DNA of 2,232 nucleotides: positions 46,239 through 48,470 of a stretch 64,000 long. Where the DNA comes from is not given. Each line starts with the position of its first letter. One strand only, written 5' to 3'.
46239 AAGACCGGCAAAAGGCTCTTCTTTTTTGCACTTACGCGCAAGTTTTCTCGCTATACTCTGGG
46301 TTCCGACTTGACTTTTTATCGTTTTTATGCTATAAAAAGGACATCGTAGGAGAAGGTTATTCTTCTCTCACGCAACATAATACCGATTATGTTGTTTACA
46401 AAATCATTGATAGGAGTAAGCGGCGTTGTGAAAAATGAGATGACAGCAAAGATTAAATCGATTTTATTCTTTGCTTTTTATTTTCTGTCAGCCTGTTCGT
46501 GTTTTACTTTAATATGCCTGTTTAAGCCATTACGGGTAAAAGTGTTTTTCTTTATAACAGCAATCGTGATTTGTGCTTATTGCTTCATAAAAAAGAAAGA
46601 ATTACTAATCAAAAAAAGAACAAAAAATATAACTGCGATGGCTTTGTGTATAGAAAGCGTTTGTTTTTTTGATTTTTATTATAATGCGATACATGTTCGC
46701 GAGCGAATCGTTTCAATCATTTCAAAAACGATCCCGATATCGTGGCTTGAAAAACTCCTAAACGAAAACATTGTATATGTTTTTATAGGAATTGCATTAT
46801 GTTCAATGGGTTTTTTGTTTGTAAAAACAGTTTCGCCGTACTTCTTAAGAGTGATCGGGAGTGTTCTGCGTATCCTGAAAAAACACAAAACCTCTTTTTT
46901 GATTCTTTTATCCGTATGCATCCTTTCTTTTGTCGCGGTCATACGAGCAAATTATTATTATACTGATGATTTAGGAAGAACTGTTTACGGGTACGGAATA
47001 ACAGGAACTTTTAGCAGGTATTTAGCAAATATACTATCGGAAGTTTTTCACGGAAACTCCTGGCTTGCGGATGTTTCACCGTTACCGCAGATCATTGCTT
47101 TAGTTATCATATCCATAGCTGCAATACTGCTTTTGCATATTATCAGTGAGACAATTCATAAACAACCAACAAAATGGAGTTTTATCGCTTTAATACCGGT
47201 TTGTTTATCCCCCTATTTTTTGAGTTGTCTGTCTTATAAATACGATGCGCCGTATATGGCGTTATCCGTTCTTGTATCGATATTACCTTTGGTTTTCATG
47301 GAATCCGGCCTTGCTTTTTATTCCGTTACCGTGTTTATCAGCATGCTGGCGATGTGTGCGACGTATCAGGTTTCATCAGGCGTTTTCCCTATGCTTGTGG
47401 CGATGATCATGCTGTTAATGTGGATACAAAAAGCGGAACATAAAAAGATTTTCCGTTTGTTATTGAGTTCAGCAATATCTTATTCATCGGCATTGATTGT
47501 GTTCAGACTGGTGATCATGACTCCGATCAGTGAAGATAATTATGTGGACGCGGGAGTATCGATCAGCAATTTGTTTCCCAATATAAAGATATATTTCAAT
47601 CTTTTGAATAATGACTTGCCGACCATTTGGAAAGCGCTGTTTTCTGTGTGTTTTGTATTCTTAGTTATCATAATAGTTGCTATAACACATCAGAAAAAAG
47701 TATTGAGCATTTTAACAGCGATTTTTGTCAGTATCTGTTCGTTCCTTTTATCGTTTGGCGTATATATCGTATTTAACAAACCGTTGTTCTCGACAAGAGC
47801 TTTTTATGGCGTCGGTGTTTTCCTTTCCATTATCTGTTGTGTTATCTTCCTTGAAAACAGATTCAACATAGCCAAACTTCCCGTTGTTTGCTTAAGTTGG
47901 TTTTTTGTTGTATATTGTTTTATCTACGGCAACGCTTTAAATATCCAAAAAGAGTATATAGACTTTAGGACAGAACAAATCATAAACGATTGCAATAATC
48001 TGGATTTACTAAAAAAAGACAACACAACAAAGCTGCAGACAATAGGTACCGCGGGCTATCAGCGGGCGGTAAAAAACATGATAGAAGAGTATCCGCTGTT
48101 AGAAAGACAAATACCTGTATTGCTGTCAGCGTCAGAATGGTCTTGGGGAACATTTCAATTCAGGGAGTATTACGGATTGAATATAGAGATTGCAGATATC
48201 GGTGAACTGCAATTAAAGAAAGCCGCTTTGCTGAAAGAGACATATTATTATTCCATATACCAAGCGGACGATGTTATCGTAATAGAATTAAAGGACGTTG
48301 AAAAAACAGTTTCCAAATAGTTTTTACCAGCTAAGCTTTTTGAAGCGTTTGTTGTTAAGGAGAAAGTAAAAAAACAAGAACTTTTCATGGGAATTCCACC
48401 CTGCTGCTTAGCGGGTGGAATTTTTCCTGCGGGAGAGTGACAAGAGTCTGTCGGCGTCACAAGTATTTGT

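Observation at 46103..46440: Putative recombinase-controlled invertible promoter in front of a membrane glycosyltransferase-like gene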

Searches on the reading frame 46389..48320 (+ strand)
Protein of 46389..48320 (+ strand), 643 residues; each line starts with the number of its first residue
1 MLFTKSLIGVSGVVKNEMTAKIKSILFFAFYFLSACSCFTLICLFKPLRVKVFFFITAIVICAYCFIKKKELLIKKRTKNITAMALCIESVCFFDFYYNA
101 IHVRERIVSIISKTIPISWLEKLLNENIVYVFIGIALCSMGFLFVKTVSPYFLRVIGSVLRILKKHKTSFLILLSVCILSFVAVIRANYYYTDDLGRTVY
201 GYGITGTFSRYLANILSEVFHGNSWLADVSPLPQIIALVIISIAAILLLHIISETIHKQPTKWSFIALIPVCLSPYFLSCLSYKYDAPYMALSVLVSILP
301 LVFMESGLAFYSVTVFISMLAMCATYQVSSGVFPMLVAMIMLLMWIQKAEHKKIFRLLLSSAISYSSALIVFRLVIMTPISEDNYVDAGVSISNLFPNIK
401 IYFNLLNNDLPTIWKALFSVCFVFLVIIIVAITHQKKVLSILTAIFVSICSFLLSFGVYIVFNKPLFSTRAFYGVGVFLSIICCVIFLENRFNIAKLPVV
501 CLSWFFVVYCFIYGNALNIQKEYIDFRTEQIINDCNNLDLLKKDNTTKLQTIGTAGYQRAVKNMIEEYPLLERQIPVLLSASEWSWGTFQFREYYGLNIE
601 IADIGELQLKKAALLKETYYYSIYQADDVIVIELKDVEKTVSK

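Call 9: search_protein_families(library=pfam, proteins=[window:46389-48320:+], max_evalue=0.01)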
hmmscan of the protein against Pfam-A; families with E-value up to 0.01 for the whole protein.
window:46389-48320:+ (643 aa): 1 family
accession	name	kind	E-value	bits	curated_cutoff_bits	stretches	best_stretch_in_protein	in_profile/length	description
PF14264.12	Glucos_trans_II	-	5.2e-37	128.1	30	1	184-479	3-315/317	Glucosyl transferase GtrII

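Call 10: search_protein_families(library=ncbifam, proteins=[window:46389-48320:+], max_evalue=0.01)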
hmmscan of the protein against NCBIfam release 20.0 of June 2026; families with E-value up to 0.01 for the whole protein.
window:46389-48320:+ (643 aa): 0 families

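Call 42: search_protein_families(library=pfam, alignment_id=A2, max_evalue=0.001)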
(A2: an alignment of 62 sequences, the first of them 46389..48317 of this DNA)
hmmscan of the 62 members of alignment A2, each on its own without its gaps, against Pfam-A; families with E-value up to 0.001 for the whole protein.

A. member 1, window:46389-48317:+ (643 aa): 1 family
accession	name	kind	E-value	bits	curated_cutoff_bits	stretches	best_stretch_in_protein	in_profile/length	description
PF14264.12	Glucos_trans_II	-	5.2e-37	128.1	30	1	184-479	3-315/317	Glucosyl transferase GtrII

B. families by the number of members that match (of 62 scanned): 64 families (the first 25 are shown)
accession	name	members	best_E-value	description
PF13421.11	Band_7_1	7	2.5e-39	SPFH domain-Band 7 family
PF01145.31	Band_7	7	5.5e-10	SPFH domain / Band 7 family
PF13306.12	LRR_5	4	2.9e-88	BspA type Leucine rich repeat region (6 copies)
PF00440.29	TetR_N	4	8.2e-07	Bacterial regulatory proteins, tetR family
PF01391.23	Collagen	3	1.4e-37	Collagen triple helix repeat (20 copies)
PF09851.14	SHOCT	3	3e-07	Short C-terminal domain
PF13855.12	LRR_8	2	7.7e-18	Leucine rich repeat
PF00092.34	VWA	2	8.9e-17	von Willebrand factor type A domain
PF12773.13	DZR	2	3.7e-16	Double zinc ribbon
PF13240.11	Zn_Ribbon_1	2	4.2e-16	zinc-ribbon domain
PF13248.11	Zn_ribbon_3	2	1.2e-11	zinc-ribbon domain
PF17032.10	Zn_ribbon_15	2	6.3e-09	zinc-ribbon family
PF19686.4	DUF6188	2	1.9e-08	Family of unknown function (DUF6188)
PF18912.6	DZR_2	2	2.8e-08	Double zinc ribbon domain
PF12389.13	Peptidase_M73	2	7.9e-05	Camelysin metallo-endopeptidase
PF14264.12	Glucos_trans_II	1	5.2e-37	Glucosyl transferase GtrII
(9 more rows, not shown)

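Call 47: find_homologous_proteins(query=window:46440-48317:+)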
Query window:46440-48317:+ (626 aa): 752 proteins with E <= 0.001 among 8000 candidates; the best 120 are listed.
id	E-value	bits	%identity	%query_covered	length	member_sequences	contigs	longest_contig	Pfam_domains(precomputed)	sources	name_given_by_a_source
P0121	0.0e+0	1362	100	100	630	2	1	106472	PF14264.13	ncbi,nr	ncbi:MAG: glucosyltransferase domain-containing protein [Clostridia bacterium]|nr:glucosyltransferas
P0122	2.6e-297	1006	73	100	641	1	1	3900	PF14264.13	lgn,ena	-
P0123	3.9e-261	886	64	100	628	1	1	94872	PF14264.13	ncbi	-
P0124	5.7e-253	859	63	97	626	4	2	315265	PF14264.13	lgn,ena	-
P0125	1.5e-250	851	61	97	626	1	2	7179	PF14264.13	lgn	-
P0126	1.0e-232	792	57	100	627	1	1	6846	PF14264.13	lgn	-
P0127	5.4e-229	780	57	97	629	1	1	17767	PF14264.13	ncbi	-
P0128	6.7e-229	780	56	99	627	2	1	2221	PF14264.13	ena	-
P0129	3.6e-220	751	56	99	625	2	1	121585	PF14264.13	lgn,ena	-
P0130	1.7e-219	749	54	98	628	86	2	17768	PF14264.13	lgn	-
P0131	1.8e-199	683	51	96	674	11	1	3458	PF14264.13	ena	-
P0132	3.7e-157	543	45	97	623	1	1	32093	PF14264.13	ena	-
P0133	1.9e-146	508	41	97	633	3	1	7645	PF14264.13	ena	-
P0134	2.4e-143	497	46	82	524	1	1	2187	PF14264.13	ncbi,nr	ncbi:MAG: glucosyltransferase domain-containing protein, partial [Ruminococcus sp.]|nr:glucosyltrans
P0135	2.2e-142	494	42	99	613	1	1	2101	PF14264.13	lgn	-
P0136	1.7e-129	452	40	96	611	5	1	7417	PF14264.13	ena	-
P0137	5.3e-121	424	39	91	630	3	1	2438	PF14264.13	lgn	-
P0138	4.9e-119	417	38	94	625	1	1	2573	PF14264.13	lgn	-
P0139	7.8e-119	416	36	96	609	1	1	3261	PF14264.13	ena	-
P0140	1.7e-116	409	37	96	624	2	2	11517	PF14264.13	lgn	-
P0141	3.4e-115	404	35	96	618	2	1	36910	PF14264.13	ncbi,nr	ncbi:MAG: glucosyltransferase domain-containing protein [Ruminococcus sp.]|nr:glucosyltransferase do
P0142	1.3e-113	399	43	76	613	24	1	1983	PF14264.13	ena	-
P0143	2.2e-113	398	36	97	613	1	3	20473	PF14264.13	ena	-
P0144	1.0e-110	390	35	96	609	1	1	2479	PF14264.13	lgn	-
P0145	1.0e-108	383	35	93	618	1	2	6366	PF14264.13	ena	-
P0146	1.6e-108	382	35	96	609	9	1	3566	PF14264.13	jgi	-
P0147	4.1e-108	381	40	75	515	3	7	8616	PF14264.13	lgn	-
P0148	4.7e-107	378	38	80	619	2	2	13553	PF14264.13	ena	-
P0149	9.7e-106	373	35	97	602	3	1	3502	PF14264.13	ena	-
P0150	1.0e-104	370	39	75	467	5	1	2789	PF14264.13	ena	-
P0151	1.1e-103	366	36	80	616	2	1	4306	PF14264.13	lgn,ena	-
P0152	2.2e-102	362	35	96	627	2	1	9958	PF14264.13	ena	-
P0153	4.3e-102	361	39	76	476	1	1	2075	PF14264.13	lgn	-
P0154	5.3e-102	361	42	74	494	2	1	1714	PF14264.13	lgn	-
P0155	7.1e-102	360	35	92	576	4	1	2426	PF14264.13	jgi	jgi:hypothetical protein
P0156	1.8e-101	359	37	76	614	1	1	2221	PF14264.13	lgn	-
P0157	4.2e-100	355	39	76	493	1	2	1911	PF14264.13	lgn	-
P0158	8.2e-100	354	39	75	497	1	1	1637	PF14264.13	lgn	-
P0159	2.0e-99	352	39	76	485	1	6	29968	PF14264.13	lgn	-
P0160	8.0e-99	350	41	76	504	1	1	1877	PF14264.13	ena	-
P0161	1.0e-98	350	39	76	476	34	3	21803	PF14264.13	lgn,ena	-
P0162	1.1e-98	350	40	75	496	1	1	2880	PF14264.13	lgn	-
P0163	1.5e-98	349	37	77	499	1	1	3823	PF14264.13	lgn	-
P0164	1.8e-98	349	39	72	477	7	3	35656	PF14264.13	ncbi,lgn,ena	-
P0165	2.4e-98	349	35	89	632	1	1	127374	PF14264.13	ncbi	-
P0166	2.8e-98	349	39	75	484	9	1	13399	PF14264.13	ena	-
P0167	6.2e-98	347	40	72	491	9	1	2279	PF14264.13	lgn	-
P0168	6.9e-98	347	39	74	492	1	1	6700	PF14264.13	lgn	-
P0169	9.7e-98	347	38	74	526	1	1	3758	PF14264.13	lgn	-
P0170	1.5e-97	346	37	77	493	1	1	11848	PF14264.13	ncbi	-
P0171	1.6e-97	346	40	76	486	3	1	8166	PF14264.13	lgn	-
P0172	1.8e-97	346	45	66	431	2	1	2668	PF14264.13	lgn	-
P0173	2.0e-97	346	38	76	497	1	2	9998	PF14264.13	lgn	-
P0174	2.7e-97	345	40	76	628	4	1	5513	PF14264.13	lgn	-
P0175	3.2e-97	345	38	76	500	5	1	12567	PF14264.13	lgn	-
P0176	8.6e-97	344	38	75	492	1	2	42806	PF14264.13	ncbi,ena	-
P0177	9.3e-97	344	37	78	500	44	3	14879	PF14264.13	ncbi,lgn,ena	-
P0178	1.2e-96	343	38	72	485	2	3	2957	PF14264.13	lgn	-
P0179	1.3e-96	343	38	75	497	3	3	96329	PF14264.13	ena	-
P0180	2.4e-96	342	35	76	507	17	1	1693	PF14264.13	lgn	-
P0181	3.5e-96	342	38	74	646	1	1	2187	PF14264.13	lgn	-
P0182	4.4e-96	341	37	77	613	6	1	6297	PF14264.13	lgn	-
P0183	4.4e-96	341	38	75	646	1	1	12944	PF14264.13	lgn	-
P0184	5.6e-96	341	34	94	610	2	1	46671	PF14264.13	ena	-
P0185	7.7e-96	341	37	75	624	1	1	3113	PF14264.13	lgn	-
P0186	8.0e-96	340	39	74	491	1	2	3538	PF14264.13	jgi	-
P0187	1.1e-95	340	38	75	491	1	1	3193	PF14264.13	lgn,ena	-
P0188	1.8e-95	339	38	75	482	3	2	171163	PF14264.13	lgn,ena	-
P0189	2.4e-95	339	39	72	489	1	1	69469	PF14264.13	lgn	-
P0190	2.4e-95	339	37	74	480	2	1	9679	PF14264.13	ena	-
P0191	2.7e-95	339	33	93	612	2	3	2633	PF14264.13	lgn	-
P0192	2.8e-95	339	39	69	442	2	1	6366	PF14264.13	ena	-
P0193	3.2e-95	338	38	74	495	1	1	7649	PF14264.13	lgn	-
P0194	4.5e-95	338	34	75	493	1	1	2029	PF14264.13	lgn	-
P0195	5.6e-95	338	38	76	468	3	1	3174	PF14264.13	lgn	-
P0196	5.9e-95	338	34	96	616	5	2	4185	PF14264.13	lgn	-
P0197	7.3e-95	337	39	72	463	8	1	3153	PF14264.13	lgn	-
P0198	8.0e-95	337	37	75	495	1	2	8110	PF14264.13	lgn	-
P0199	1.4e-94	336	37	75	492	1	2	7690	PF14264.13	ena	-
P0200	2.0e-94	336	40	76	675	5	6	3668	PF14264.13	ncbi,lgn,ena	-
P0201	2.2e-94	336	38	76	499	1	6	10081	PF14264.13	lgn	-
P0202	2.5e-94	336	39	77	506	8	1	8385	PF14264.13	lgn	-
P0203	2.5e-94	336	38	75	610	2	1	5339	PF14264.13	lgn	-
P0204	2.6e-94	335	38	72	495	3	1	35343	PF14264.13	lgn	-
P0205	2.7e-94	335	39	74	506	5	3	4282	PF14264.13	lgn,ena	-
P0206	4.3e-94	335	38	75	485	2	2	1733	PF14264.13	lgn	-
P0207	4.7e-94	335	37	75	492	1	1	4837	PF14264.13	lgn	-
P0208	5.6e-94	334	34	76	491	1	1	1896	PF14264.13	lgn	-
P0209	8.0e-94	334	37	75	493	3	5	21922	PF14264.13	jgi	jgi:hypothetical protein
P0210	8.7e-94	334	38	75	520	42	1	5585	PF14264.13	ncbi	-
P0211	8.9e-94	334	38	75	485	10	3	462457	PF14264.13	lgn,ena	-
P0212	9.5e-94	334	36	77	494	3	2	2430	PF14264.13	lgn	-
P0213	1.1e-93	333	37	74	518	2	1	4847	PF14264.13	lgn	-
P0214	1.8e-93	333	38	76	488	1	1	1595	PF14264.13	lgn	-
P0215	1.8e-93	333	37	75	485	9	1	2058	PF14264.13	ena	-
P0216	1.8e-93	333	37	77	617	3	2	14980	PF14264.13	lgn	-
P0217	1.9e-93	333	38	76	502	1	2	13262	PF14264.13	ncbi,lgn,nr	ncbi:MAG: glucosyltransferase domain-containing protein [Synergistaceae bacterium]|nr:glucosyltransf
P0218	2.1e-93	332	38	75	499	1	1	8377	PF14264.13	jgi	jgi:hypothetical protein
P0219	2.1e-93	332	37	74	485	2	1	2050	PF14264.13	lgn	-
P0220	2.4e-93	332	38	78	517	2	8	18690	PF14264.13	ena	-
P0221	2.6e-93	332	36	75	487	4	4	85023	PF14264.13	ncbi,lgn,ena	-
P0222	2.9e-93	332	36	75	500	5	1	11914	PF14264.13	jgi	jgi:hypothetical protein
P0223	3.1e-93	332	39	76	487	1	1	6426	PF14264.13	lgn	-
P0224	3.6e-93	332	37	76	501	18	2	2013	PF14264.13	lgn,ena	-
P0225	3.9e-93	332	37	79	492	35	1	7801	PF14264.13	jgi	-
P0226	4.8e-93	331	35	77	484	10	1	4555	PF14264.13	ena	-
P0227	6.4e-93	331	37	89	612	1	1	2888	PF14264.13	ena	-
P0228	7.0e-93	331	38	74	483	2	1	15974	PF14264.13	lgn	-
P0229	7.5e-93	331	37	80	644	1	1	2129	PF14264.13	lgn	-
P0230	1.0e-92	330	37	77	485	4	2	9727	PF14264.13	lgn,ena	-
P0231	1.1e-92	330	37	79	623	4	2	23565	PF14264.13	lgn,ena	-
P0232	1.1e-92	330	39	73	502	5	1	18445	PF14264.13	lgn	-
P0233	1.1e-92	330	36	75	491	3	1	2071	PF14264.13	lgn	-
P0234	1.1e-92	330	38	75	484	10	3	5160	PF14264.13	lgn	-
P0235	1.2e-92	330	37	77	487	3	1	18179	PF14264.13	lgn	-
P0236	1.2e-92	330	35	77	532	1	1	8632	PF14264.13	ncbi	-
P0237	1.2e-92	330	36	76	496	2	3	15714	PF14264.13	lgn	-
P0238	1.2e-92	330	38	76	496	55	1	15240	PF14264.13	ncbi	-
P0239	2.0e-92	329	37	81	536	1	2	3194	PF14264.13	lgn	-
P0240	2.4e-92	329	38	75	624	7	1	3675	PF14264.13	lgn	-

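Call 48: find_encoding_contigs(protein=P0123, flank=4000, max_places=3)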
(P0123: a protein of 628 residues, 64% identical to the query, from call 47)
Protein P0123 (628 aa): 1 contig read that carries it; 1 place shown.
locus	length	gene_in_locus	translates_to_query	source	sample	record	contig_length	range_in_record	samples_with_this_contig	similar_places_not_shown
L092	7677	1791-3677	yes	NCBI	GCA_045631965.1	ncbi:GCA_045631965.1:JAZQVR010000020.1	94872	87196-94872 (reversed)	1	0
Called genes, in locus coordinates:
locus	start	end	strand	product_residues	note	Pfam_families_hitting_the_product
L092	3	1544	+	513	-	?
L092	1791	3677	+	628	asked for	PF14264:Glucos_trans_II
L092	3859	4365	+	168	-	PF01066:CDP-OH_P_transf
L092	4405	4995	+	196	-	PF01694:Rhomboid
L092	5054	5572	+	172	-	PF14512:TM1586_NiRdase (faint), PF00881:Nitroreductase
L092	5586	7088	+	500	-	-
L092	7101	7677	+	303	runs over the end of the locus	PF00248:Aldo_ket_red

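Call 49: find_encoding_contigs(protein=P0124, flank=4000, max_places=3)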
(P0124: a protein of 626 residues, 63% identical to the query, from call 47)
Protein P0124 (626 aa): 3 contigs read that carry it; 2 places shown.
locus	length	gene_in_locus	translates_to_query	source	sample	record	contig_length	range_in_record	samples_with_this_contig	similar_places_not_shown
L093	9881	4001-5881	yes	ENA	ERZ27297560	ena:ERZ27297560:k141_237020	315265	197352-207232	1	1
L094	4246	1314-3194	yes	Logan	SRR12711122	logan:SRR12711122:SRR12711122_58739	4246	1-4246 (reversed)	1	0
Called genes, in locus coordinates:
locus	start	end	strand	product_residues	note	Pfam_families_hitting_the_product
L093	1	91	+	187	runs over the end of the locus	PF13328:HD_4, PF01966:HD (faint)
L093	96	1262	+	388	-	PF01740:STAS, PF13466:STAS_2, PF01636:APH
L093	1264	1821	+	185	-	PF02525:Flavodoxin_2, PF03358:FMN_red (weak)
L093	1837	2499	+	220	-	PF13508:Acetyltransf_7, PF00583:Acetyltransf_1 (weak), PF13673:Acetyltransf_10 (weak)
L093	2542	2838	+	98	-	PF01740:STAS, PF13466:STAS_2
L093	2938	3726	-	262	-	PF01370:Epimerase, PF02719:Polysacc_synt_2 (faint), PF04321:RmlD_sub_bind, PF16363:GDP_Man_Dehyd (weak)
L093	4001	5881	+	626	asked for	PF14264:Glucos_trans_II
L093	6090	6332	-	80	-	PF12844:HTH_19 (weak), PF01381:HTH_3 (weak)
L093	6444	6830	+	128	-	PF13240:Zn_Ribbon_1 (faint)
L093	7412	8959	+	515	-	-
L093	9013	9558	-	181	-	PF16729:DUF5067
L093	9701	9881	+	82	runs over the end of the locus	PF01381:HTH_3, PF12844:HTH_19, PF13443:HTH_26 (weak), PF07022:Phage_CI_repr (weak)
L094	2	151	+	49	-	?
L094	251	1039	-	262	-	PF01370:Epimerase, PF02719:Polysacc_synt_2 (faint), PF04321:RmlD_sub_bind, PF16363:GDP_Man_Dehyd (weak)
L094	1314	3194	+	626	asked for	PF14264:Glucos_trans_II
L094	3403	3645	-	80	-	PF12844:HTH_19 (weak), PF01381:HTH_3 (weak)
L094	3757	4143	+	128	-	PF13240:Zn_Ribbon_1 (faint)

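Call 50: find_encoding_contigs(protein=P0122, flank=4000, max_places=3)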
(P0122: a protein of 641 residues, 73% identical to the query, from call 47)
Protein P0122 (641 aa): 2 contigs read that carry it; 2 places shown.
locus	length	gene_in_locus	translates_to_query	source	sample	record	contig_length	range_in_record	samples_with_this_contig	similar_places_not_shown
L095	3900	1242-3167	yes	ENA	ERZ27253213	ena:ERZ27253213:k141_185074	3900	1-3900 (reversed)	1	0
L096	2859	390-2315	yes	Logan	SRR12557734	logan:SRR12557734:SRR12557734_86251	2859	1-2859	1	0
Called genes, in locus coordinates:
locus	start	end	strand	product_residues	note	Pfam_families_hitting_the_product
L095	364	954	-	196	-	-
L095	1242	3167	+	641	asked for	PF14264:Glucos_trans_II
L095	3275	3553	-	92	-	-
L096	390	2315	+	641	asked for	PF14264:Glucos_trans_II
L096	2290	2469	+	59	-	-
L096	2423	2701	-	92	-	-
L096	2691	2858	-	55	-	?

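Call 69: search_protein_families(library=phrogs, proteins=[window:46428-48317:+], max_evalue=0.001)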
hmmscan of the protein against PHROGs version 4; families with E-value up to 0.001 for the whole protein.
window:46428-48317:+ (630 aa): 2 families
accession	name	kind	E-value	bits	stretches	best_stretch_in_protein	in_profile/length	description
phrog_4829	-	moron, auxiliary metabolic gene and host takeover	2.3e-59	202.5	1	151-622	5-481/485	GtrC-like O-antigen conversion translocase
phrog_21875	-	moron, auxiliary metabolic gene and host takeover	9e-08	33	1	158-315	12-165/254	GtrC-like O-antigen conversion translocase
